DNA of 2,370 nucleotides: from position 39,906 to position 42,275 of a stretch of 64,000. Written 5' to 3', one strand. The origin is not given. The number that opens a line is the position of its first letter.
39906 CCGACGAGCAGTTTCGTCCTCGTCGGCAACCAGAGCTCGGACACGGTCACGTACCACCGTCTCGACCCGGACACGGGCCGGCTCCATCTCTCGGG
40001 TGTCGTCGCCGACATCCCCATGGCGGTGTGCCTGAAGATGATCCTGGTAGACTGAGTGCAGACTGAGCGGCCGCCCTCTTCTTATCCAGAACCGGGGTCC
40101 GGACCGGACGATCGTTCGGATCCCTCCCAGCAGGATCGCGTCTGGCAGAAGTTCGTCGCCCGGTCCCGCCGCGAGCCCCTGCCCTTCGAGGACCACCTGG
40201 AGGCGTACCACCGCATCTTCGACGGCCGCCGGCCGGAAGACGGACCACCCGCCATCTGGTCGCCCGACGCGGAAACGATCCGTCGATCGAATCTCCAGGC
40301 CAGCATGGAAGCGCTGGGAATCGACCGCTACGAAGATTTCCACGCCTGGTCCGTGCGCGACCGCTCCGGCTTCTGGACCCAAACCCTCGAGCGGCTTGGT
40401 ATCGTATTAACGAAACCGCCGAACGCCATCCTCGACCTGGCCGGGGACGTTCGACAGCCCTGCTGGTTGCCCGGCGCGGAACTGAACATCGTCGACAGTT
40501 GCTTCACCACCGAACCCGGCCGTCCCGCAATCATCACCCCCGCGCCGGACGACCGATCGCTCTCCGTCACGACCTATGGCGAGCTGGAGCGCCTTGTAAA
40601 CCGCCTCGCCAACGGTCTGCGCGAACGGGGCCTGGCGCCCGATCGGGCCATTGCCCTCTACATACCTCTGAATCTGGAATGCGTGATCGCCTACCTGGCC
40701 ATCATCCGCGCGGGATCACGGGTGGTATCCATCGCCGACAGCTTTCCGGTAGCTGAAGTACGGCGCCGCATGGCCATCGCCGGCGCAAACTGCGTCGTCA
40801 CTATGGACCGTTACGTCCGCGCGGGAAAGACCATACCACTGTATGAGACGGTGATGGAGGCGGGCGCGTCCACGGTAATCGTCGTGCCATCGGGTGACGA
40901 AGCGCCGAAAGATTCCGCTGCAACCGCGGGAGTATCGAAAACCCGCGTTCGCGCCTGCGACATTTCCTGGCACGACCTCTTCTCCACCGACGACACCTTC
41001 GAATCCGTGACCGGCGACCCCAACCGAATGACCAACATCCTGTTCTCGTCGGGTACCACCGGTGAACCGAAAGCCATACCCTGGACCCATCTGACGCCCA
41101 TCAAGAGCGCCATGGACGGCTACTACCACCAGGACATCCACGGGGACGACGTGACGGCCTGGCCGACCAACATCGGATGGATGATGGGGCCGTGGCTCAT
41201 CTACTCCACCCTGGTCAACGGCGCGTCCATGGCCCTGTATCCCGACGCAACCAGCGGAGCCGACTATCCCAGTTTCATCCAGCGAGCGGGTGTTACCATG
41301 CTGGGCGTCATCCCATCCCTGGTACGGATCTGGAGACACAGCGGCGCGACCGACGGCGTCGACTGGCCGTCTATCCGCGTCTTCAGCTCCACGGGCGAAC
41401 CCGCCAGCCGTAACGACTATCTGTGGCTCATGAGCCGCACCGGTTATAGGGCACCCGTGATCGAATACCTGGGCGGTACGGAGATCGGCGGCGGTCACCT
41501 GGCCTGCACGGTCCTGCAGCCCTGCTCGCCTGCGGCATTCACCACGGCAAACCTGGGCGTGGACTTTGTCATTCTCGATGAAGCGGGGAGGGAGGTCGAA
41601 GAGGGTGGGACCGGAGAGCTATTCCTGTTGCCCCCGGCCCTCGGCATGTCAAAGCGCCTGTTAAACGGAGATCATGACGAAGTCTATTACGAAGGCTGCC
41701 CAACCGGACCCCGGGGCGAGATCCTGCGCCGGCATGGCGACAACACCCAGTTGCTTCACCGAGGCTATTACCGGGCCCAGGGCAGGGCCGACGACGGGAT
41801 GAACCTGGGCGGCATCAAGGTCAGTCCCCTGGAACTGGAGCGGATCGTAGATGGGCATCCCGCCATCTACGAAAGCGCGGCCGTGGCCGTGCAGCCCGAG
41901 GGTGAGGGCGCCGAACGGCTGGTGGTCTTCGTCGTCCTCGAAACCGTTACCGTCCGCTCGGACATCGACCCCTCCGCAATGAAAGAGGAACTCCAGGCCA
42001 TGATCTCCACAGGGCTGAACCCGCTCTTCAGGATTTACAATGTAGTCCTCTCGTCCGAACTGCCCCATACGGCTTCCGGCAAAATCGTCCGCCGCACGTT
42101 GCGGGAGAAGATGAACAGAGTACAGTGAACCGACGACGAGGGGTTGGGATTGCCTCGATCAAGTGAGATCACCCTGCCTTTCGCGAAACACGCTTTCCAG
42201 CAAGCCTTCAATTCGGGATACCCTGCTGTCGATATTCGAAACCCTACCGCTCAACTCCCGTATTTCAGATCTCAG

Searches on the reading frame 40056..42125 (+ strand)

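Call 55: search_protein_families(library=ncbifam, proteins=[window:40056-42125:+], max_evalue=1e-10)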
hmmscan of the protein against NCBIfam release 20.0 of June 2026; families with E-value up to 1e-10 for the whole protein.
window:40056-42125:+ (690 aa): 66 families (the best 25 are shown)
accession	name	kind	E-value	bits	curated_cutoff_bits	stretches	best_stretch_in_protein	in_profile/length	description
TIGR02188.1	Ac_CoA_lig_AcsA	equivalog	3.8e-72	243.5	724.95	1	89-684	4-603/629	acetate--CoA ligase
NF002937.0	PRK03584.1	subfamily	3.1e-69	233.8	639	1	66-679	6-618/657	acetoacetate--CoA ligase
NF001208.0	PRK00174.1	subfamily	8.1e-69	232.6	657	1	85-684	22-618/649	acetate--CoA ligase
TIGR01217.1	ac_ac_CoA_syn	equivalog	7.4e-57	192.9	520.9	1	65-684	4-622/652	acetoacetate--CoA ligase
NF007815.0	PRK10524.1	equivalog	3.4e-42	144.8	955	1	91-683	3-600/629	propionate--CoA ligase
NF003313.0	PRK04319.1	equivalog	2.2e-41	141.8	729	1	170-684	73-559/574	acetate--CoA ligase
NF004837.0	PRK06187.1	subfamily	6.9e-38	130.2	476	1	167-688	33-524/531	long-chain-fatty-acid--CoA ligase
TIGR01733.1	AA-adenyl-dom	subfamily_domain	4e-37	128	317.4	1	173-608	1-408/409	amino acid adenylation domain-containing protein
TIGR02316.1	propion_prpE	equivalog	8.9e-36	123.7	827.4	1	90-683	1-599/628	propionate--CoA ligase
NF004511.1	PRK05852.1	equivalog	4.7e-34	117.9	650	1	144-685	3-503/505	FadD7 family fatty acid--CoA ligase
NF053567.1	HBDA_AROS1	equivalog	5.5e-31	107.5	1000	2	172-476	40-323/523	3-hydroxybenzoate--CoA ligase HbdA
NF047394.1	AcylCoAsynMbcS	equivalog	1.1e-29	103.4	850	1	150-687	21-521/525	acyl-CoA synthetase MbcS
NF006181.0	PRK08314.1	subfamily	1.2e-26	93.2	705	1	172-687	50-555/563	long-chain-fatty-acid--CoA ligase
TIGR02262.1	benz_CoA_lig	subfamily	2e-26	92.8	375.25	1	170-684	29-507/508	benzoate-CoA ligase family protein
NF005702.0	PRK07514.1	subfamily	3.6e-24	85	558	1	169-688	27-502/506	malonyl-CoA synthase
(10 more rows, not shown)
